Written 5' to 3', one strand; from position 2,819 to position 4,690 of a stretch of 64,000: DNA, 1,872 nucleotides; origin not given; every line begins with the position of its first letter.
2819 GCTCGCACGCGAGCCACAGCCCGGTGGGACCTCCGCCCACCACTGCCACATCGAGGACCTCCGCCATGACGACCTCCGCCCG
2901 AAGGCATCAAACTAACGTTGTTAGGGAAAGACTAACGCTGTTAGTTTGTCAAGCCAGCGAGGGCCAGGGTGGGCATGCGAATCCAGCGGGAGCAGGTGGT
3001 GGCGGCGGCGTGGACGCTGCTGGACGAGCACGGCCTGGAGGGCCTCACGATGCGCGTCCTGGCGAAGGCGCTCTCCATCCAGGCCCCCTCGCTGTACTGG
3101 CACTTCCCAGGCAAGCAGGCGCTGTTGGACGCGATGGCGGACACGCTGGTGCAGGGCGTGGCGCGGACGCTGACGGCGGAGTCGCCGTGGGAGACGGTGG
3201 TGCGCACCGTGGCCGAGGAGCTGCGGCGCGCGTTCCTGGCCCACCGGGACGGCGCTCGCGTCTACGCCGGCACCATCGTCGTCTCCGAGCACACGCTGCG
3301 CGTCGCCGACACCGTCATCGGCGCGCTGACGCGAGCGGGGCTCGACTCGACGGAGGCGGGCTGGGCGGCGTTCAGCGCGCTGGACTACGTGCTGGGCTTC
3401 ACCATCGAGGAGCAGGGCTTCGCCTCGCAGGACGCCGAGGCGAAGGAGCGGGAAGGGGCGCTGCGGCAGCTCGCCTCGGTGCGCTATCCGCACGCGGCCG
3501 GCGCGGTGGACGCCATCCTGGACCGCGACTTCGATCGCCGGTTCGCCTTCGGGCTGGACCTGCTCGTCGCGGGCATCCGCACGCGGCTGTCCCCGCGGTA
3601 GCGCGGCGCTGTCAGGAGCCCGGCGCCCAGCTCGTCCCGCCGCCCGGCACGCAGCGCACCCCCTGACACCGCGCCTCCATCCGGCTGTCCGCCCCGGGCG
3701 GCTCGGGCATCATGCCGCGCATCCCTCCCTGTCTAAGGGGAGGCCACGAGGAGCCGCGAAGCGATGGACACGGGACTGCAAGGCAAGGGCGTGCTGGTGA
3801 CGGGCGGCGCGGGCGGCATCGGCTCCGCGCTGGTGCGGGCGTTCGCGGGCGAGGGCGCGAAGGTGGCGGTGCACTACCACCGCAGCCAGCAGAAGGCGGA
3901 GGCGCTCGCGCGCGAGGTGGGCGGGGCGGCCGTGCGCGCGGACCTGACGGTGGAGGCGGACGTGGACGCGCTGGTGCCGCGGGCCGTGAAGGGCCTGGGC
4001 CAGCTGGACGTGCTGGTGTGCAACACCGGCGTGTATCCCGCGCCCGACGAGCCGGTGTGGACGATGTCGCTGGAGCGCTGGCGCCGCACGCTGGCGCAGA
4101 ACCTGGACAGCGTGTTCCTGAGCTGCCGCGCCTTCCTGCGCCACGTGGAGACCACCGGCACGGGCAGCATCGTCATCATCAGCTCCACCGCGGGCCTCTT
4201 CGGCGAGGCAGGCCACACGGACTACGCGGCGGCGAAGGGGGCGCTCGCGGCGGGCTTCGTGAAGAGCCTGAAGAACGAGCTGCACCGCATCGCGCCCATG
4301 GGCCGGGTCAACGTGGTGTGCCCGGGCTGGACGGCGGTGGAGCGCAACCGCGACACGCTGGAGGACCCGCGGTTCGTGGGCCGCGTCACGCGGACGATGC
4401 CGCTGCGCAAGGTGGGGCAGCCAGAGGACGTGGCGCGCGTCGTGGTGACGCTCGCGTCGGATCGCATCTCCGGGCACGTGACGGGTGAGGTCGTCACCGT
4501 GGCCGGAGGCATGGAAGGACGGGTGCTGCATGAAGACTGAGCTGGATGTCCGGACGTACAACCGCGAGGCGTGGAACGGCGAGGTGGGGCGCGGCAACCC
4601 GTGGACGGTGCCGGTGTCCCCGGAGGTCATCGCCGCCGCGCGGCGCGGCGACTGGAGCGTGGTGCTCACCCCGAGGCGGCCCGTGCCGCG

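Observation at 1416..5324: Tetracycline-repressor-class TetR with double palindromic operators controlling a divergent large FAD monooxygenase, plus SDR and methyltransferase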

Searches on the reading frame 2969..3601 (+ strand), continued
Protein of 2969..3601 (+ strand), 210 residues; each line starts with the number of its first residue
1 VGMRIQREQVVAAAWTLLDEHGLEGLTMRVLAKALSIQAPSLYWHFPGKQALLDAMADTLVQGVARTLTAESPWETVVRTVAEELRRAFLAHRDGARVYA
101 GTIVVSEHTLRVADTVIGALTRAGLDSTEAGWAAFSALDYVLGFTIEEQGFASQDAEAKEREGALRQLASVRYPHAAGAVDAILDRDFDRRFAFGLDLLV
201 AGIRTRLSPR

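Call 52: find_homologous_proteins(query=window:2969-3601:+, max_evalue=1e-20)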
Query window:2969-3601:+ (210 aa): 270 proteins with E <= 1e-20 among 3987 candidates; the best 120 are listed.
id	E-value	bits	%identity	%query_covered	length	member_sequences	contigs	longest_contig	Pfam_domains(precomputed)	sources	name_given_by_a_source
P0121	1.3e-127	441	100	99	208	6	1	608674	PF00440.30,PF02909.23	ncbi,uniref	ncbi:TetR/AcrR family transcriptional regulator C-terminal domain-containing protein [Corallococcus 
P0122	1.2e-113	396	90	98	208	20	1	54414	PF00440.30,PF02909.23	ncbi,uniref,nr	ncbi:TetR/AcrR family transcriptional regulator C-terminal domain-containing protein [Corallococcus 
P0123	2.0e-112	392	90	98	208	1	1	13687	PF00440.30,PF02909.23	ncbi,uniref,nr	ncbi:TetR/AcrR family transcriptional regulator C-terminal domain-containing protein [Corallococcus 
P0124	8.8e-107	373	85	99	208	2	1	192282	PF00440.30,PF02909.23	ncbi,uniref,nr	ncbi:TetR/AcrR family transcriptional regulator C-terminal domain-containing protein [Corallococcus 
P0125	6.3e-105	367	83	98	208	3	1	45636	PF00440.30,PF02909.23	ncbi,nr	ncbi:TetR/AcrR family transcriptional regulator C-terminal domain-containing protein [Corallococcus 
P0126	7.2e-105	367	85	99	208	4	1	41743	PF00440.30,PF02909.23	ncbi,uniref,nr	ncbi:TetR/AcrR family transcriptional regulator C-terminal domain-containing protein [Corallococcus 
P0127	7.6e-103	360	82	98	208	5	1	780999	PF00440.30,PF02909.23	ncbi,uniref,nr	ncbi:TetR/AcrR family transcriptional regulator C-terminal domain-containing protein [Corallococcus 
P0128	8.8e-103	360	82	98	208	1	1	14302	PF00440.30,PF02909.23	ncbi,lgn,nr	ncbi:MAG: TetR family transcriptional regulator [Myxococcaceae bacterium]|nr:MAG: TetR family transc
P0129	5.2e-83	296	70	97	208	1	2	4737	PF00440.30,PF02909.23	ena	-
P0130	1.5e-81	291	69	99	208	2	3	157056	PF00440.30,PF02909.23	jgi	jgi:TetR/AcrR family tetracycline transcriptional repressor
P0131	1.3e-80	288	68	97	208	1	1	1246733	PF00440.30,PF02909.23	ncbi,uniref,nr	ncbi:TetR/AcrR family transcriptional regulator C-terminal domain-containing protein [Pyxidicoccus x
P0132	2.0e-80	287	65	99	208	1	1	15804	PF00440.30,PF02909.23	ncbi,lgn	ncbi:TetR/AcrR family transcriptional regulator C-terminal domain-containing protein [Pyxidicoccus s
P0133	9.1e-80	285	67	99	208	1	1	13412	PF00440.30,PF02909.23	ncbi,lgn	ncbi:TetR/AcrR family transcriptional regulator C-terminal domain-containing protein [Pyxidicoccus s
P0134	2.2e-79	284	67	99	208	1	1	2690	PF00440.30,PF02909.23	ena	-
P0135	6.4e-78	279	65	99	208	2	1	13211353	PF00440.30,PF02909.23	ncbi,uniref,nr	ncbi:TetR/AcrR family transcriptional regulator C-terminal domain-containing protein [Pyxidicoccus p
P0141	2.3e-73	264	62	96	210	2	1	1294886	PF00440.30,PF02909.23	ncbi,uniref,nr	ncbi:TetR/AcrR family transcriptional regulator C-terminal domain-containing protein [Myxococcus sti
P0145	2.1e-64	235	53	98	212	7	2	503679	PF00440.30,PF02909.23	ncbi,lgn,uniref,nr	ncbi:transcriptional regulator, TetR family [Variovorax sp. OK605]|uniref:TetR/AcrR family transcrip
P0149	1.2e-60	223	54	99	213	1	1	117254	PF00440.30,PF02909.23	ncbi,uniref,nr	ncbi:TetR/AcrR family transcriptional regulator C-terminal domain-containing protein [Hyalangium ver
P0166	2.5e-52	195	51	98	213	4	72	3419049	PF00440.30,PF02909.23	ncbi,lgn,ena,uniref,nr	ncbi:Tetracyclin repressor domain-containing protein [Pseudoxanthomonas suwonensis 11-1]|uniref:Tetr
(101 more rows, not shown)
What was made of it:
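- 2975..3601 (+): TetR-family repressor with TetR_N and TetR_C_1 domains, 208 aa. The ORF opens at GTG 2969. The start was chosen from a 100% identical 208-aa database protein (call 52).
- Checked: The likely start is ATG 2975, giving 208 aa, 100% identical to a Corallococcus protein in the database (call 52).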

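Call 53: find_encoding_contigs(protein=P0121, flank=3000, max_places=1)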
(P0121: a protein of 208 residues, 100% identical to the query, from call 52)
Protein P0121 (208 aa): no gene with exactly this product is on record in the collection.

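Call 54: find_encoding_contigs(protein=P0166, flank=5000, max_places=2)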
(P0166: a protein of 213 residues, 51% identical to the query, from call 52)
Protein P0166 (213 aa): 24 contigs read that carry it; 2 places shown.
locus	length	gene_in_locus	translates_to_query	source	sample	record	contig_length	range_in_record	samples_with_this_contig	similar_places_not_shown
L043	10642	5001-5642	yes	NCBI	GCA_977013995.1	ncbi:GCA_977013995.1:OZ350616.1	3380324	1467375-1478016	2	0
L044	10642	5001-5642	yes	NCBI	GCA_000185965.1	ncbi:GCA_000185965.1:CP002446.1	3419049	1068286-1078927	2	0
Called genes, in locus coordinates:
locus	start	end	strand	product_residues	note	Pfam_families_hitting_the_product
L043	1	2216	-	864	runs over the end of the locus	PF07715:Plug, PF00593:TonB_dep_Rec_b-barrel, PF14905:OMP_b-brl_3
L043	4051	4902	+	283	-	PF13640:2OG-FeII_Oxy_3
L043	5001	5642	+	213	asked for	PF00440:TetR_N, PF02909:TetR_C_1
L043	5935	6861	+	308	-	PF25917:BSH_RND (weak), PF25973:BSH_CzcB (weak), PF25881:HH_YBHG (weak), PF25876:HH_MFP_RND (weak), PF25954:Beta-barrel_RND_2, PF25967:RND-MFP_C, PF25975:CzcB_C, PF25989:YknX_C, +1 more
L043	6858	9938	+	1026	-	PF00873:ACR_tran, PF03176:MMPL (weak), PF02355:SecD_SecF_C (faint)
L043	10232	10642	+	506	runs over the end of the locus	PF04389:Peptidase_M28, PF01546:Peptidase_M20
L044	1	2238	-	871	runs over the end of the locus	PF07715:Plug, PF00593:TonB_dep_Rec_b-barrel, PF14905:OMP_b-brl_3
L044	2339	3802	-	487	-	PF28492:Beta_helix_4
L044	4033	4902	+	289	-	PF13640:2OG-FeII_Oxy_3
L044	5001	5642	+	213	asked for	PF00440:TetR_N, PF02909:TetR_C_1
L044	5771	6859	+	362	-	PF25919:BSH_CusB (faint), PF25917:BSH_RND (weak), PF25881:HH_YBHG (faint), PF25876:HH_MFP_RND (weak), PF25954:Beta-barrel_RND_2 (weak), PF25967:RND-MFP_C, PF25975:CzcB_C, PF25989:YknX_C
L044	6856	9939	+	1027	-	PF00873:ACR_tran, PF03176:MMPL (faint)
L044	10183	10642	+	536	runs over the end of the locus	PF04389:Peptidase_M28, PF01546:Peptidase_M20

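Call 55: find_encoding_contigs(protein=P0145, flank=5000, max_places=1)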
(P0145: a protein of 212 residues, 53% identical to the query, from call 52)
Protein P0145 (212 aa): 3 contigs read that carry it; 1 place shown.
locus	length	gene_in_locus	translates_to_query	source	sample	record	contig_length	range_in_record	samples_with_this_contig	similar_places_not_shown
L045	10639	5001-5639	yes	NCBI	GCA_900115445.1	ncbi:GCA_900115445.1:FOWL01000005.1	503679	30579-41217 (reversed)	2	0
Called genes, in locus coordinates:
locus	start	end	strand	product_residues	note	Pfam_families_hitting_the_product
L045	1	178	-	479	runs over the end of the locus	PF01565:FAD_binding_4, PF02913:FAD-oxidase_C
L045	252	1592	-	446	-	PF07690:MFS_1, PF11700:ATG22 (faint)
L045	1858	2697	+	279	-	PF12974:Phosphonate-bd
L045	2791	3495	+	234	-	PF02798:GST_N, PF13409:GST_N_2, PF13417:GST_N_3, PF00043:GST_C, PF14497:GST_C_3 (weak), PF13410:GST_C_2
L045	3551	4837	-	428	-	PF04389:Peptidase_M28, PF05343:Peptidase_M42 (faint), PF01546:Peptidase_M20, PF07687:M20_dimer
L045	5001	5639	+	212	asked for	PF00440:TetR_N, PF02909:TetR_C_1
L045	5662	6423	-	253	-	PF08021:FAD_binding_9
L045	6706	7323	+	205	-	PF04542:Sigma70_r2 (faint), PF08281:Sigma70_r4_2, PF04545:Sigma70_r4 (weak)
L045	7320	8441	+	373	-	PF04773:FecR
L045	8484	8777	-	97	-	-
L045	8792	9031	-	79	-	-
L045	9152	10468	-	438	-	PF03929:PepSY_TM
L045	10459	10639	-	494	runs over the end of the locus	PF02321:OEP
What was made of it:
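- The TetR subfamily also sits beside unrelated genes in Variovorax (call 55), so members need not all sense one ligand.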

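Call 64: find_encoding_contigs(protein=P0141, flank=6000, max_places=1)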
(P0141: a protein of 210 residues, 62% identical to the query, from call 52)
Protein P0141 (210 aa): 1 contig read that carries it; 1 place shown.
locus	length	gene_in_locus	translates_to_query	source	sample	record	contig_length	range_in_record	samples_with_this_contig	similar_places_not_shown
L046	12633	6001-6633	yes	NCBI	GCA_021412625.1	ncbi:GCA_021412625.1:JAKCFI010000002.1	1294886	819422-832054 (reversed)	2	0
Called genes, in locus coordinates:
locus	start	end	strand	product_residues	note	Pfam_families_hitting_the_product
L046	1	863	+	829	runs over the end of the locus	PF05048:NosD (faint), PF13229:Beta_helix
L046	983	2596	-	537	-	PF01546:Peptidase_M20 (faint), PF04389:Peptidase_M28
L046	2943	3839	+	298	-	PF04542:Sigma70_r2, PF08281:Sigma70_r4_2, PF04545:Sigma70_r4 (weak)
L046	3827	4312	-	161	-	PF02627:CMD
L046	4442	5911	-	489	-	PF00070:Pyr_redox (faint), PF01266:DAO (weak), PF01494:FAD_binding_3, PF07992:Pyr_redox_2 (faint), PF12831:FAD_oxidored (faint), PF21274:Rng_hyd_C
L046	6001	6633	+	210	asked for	PF00440:TetR_N, PF02909:TetR_C_1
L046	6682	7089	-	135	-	PF01047:MarR (weak), PF12802:MarR_2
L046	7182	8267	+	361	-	PF00248:Aldo_ket_red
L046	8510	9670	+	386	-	-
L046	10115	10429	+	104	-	-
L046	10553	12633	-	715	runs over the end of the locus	PF12894:ANAPC4_WD40 (faint), PF24817:WD40_WDHD1_1st (faint), PF00400:WD40 (faint), PF07676:PD40 (faint), PF23381:Beta-prop_IFT122_1st (faint), PF25174:Beta-prop_THOC3 (faint)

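Call 65: find_encoding_contigs(protein=P0149, flank=6000, max_places=1)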
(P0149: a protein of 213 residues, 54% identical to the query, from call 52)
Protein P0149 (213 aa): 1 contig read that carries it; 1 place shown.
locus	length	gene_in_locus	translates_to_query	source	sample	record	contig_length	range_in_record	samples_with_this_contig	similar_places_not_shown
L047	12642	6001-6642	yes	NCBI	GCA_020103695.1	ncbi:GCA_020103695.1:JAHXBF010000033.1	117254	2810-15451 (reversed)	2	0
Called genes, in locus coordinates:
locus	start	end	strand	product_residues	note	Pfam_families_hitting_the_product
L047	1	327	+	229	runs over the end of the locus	PF01895:PhoU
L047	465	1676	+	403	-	PF13506:Glyco_transf_21, PF13641:Glyco_tranf_2_3, PF13632:Glyco_trans_2_3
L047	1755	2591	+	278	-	PF00149:Metallophos, PF12850:Metallophos_2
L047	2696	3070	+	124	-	PF00072:Response_reg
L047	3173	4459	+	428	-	PF01595:CNNM, PF00571:CBS (weak), PF03471:CorC_HlyC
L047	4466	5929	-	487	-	PF00070:Pyr_redox (faint), PF01494:FAD_binding_3, PF07992:Pyr_redox_2 (faint), PF01266:DAO (weak), PF21274:Rng_hyd_C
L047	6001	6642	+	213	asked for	PF00440:TetR_N, PF02909:TetR_C_1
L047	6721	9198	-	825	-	PF00128:Alpha-amylase, PF02806:Alpha-amylase_C, PF00041:fn3, PF16760:CBM53 (weak), PF00686:CBM_20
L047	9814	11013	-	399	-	PF07714:PK_Tyr_Ser-Thr, PF00069:Pkinase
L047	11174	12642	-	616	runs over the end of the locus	PF00069:Pkinase, PF07714:PK_Tyr_Ser-Thr, PF01636:APH (faint)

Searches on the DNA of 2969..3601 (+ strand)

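Call 67: search_dna_similar(query=L039:3780-8630:+, collection=plasmids, mode=near, max_rows=12, rows=spread)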
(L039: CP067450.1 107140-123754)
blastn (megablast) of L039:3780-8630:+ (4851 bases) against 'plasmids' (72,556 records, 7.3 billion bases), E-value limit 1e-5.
Records with a match: 7; places in all: 7; records where one place covers at least 80% of the query: 6.
Best place of each record, by identity: >=99% 4; 90-95% 3.
By first word of the organism name: Klebsiella 4; Enterobacter 2; Citrobacter 1.
By predicted mobility (MOB-suite, as given by PLSDB): conjugative 5; non-mobilizable 1; mobilizable 1.
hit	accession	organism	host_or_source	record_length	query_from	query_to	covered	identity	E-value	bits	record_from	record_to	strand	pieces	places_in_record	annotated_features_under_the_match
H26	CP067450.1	Klebsiella pneumoniae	Homo sapiens,urine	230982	1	4851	100%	100.0%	0e+0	8959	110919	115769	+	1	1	MFS transporter | efflux transporter outer membrane subunit | HlyD family secretion protein | TetR/AcrR family transcriptional regulator C-terminal ...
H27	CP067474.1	Klebsiella pneumoniae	Homo sapiens,urine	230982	1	4851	100%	100.0%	0e+0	8959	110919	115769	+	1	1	MFS transporter | efflux transporter outer membrane subunit | HlyD family secretion protein | TetR/AcrR family transcriptional regulator C-terminal ...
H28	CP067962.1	Klebsiella pneumoniae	Homo sapiens,urine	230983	1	4851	100%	100.0%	0e+0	8959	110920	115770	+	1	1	MFS transporter | efflux transporter outer membrane subunit | HlyD family secretion protein | TetR/AcrR family transcriptional regulator C-terminal ...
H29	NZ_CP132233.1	Enterobacter hormaechei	mixed culture,soil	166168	53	4844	99%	93.5%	0e+0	7121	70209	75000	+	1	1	MFS transporter | efflux transporter outer membrane subunit | HlyD family secretion protein | TetR/AcrR family transcriptional regulator C-terminal ...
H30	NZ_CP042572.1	Enterobacter hormaechei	Whole organism,Shower 3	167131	1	4850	100%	90.6%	0e+0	6434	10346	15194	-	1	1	MFS transporter | efflux transporter outer membrane subunit | HlyD family secretion protein | TetR/AcrR family transcriptional regulator C-terminal ...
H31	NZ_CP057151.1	Citrobacter sp. RHB35-C17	culture,Pooled cattle faecal samples ...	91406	1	4844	100%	90.7%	0e+0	6440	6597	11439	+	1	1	MFS transporter | efflux transporter outer membrane subunit | HlyD family secretion protein | TetR/AcrR family transcriptional regulator C-terminal ...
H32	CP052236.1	Klebsiella pneumoniae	Homo sapiens,blood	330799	1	116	2%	100.0%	5e-52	215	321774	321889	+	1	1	none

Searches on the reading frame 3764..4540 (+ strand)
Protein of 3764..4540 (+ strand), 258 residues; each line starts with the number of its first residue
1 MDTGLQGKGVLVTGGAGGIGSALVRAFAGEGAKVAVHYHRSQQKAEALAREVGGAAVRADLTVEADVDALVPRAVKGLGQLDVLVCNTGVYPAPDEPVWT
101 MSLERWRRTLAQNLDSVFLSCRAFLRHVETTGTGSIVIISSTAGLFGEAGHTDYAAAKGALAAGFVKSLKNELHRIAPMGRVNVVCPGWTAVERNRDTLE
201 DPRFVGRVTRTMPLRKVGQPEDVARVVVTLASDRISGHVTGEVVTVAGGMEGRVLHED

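Call 5: search_protein_families(library=pfam, proteins=[window:3764-4540:+])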
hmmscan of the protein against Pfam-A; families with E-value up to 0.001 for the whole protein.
window:3764-4540:+ (258 aa): 6 families
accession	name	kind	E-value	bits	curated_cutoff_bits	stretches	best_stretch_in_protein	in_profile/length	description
PF13561.12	adh_short_C2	-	7.1e-49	166.9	27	1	16-250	3-235/236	Enoyl-(Acyl carrier protein) reductase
PF00106.31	adh_short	-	2.2e-42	145.2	26.6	1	9-200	2-192/195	short chain dehydrogenase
PF08659.16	KR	-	8.9e-13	49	22.6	1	10-163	3-158/180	KR domain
PF01370.27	Epimerase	-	5.1e-08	33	20.9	1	10-71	1-60/240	NAD dependent epimerase/dehydratase family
PF03807.23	F420_oxidored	-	0.00011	23.2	21.6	1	15-60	6-54/94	NADP oxidoreductase coenzyme F420-dependent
PF13460.12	NAD_binding_10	-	0.00029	21.2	27.2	1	14-231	1-181/184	NAD(P)H-binding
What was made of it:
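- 3764..4540 (+): Short-chain dehydrogenase/reductase, 258 aa. A neighbour, probably not part of the module. Pfam adh_short_C2 (call 5).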

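Call 9: search_solved_structures(query=window:3764-4540:+, max_evalue=1e-20)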
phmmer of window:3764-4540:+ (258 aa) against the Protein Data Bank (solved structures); distinct sequences matched with E-value up to 1e-20: 197 (the best 60 are shown).
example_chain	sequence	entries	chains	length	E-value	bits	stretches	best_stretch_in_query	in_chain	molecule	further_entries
8pa1_A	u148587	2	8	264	3.4e-35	125.1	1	6-252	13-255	Oxidoreductase, short-chain dehydrogenase/reductase family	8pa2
2d1y_A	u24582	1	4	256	1.6e-34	122.9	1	6-252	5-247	hypothetical protein TT0321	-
1edo_A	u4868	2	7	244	7.9e-33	117.3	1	10-250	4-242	BETA-KETO ACYL CARRIER PROTEIN REDUCTASE | KETOACYL REDUCTASE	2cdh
4yqy_A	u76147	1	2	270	1.2e-32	116.8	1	4-250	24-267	Putative Dehydrogenase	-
4rzh_A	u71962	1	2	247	2e-32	116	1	3-250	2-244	3-oxoacyl-[acyl-carrier protein] reductase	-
4wec_A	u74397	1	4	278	9.7e-32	113.8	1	5-252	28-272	Short chain dehydrogenase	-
2uvd_A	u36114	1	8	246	1.1e-31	113.6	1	5-250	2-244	3-OXOACYL-(ACYL-CARRIER-PROTEIN) REDUCTASE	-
4jro_A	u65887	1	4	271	1.6e-31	113.1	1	5-250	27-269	FabG protein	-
7xqm_A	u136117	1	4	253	4.4e-31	111.6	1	6-252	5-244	Dehydrogenase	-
1rwb_A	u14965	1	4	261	4.7e-31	111.5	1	4-250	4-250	Glucose 1-dehydrogenase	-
4nbu_A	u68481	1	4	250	5.2e-31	111.4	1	5-250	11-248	3-oxoacyl-(Acyl-carrier-protein) reductase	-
1g6k_A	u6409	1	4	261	1.1e-30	110.4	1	4-250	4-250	GLUCOSE 1-DEHYDROGENASE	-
1gco_A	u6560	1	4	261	1.1e-30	110.3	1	4-250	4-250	GLUCOSE DEHYDROGENASE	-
1gee_A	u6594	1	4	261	1.3e-30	110.1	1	4-250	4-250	GLUCOSE 1-DEHYDROGENASE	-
3aus_A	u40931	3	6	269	2.2e-30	109.3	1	2-250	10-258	Glucose 1-dehydrogenase 4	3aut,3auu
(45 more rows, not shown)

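Call 11: search_protein_families(library=ncbifam, proteins=[window:3764-4540:+], max_evalue=0.00001)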
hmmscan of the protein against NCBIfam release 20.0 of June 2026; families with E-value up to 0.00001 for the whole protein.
window:3764-4540:+ (258 aa): 214 families (the best 25 are shown)
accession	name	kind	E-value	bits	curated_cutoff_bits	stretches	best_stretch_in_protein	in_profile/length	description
NF009466.0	PRK12826.1-2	subfamily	1.9e-51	174.9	222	1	8-251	4-245/248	3-oxoacyl-ACP reductase FabG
NF005559.1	PRK07231.1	subfamily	1.6e-48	165.4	215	1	5-250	2-247/249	glucose 1-dehydrogenase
TIGR01830.1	3oxo_ACP_reduc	equivalog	8.3e-48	163.2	297.75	1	10-250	1-238/239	3-oxoacyl-[acyl-carrier-protein] reductase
NF052558.1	MBtsdlDhBudC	equivalog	1.1e-45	156.2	270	1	6-251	2-242/250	meso-2,3-butanediol dehydrogenase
NF004198.0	PRK05653.1-3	equivalog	1.4e-45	155.7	296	1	5-250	5-246/248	3-oxoacyl-ACP reductase FabG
NF004197.0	PRK05653.1-1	equivalog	3.6e-44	151.3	332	1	1-250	1-246/249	3-oxoacyl-ACP reductase FabG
NF009546.0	PRK12935.1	equivalog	4.4e-42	144.3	418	1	4-250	3-245/247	acetoacetyl-CoA reductase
NF009468.0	PRK12826.1-4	equivalog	1.1e-41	143.2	318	1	3-249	3-246/256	SDR family oxidoreductase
NF006493.1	PRK08936.1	subfamily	2.3e-41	141.8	420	1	3-250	3-250/261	glucose-1-dehydrogenase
NF005473.0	PRK07069.1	equivalog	1e-40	140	339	1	4-250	7-259/262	SDR family oxidoreductase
NF004200.0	PRK05653.1-5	equivalog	1.7e-40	139.1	273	1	8-250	3-241/242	3-oxoacyl-ACP reductase FabG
NF004199.0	PRK05653.1-4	equivalog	3.6e-40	138.1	301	1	5-250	3-245/247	3-oxoacyl-ACP reductase FabG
TIGR01829.1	AcAcCoA_reduct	subfamily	1e-39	136.7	302.1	1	11-250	4-240/242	acetoacetyl-CoA reductase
NF053701.1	CsHdxCHCADhChcB2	equivalog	2e-39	135.6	350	1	5-250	1-242/245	cis-4-hydroxycyclohexanecarboxylate dehydrogenase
NF004202.0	PRK05653.2-2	equivalog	2.6e-39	135.3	333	1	1-249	1-246/259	3-oxoacyl-ACP reductase FabG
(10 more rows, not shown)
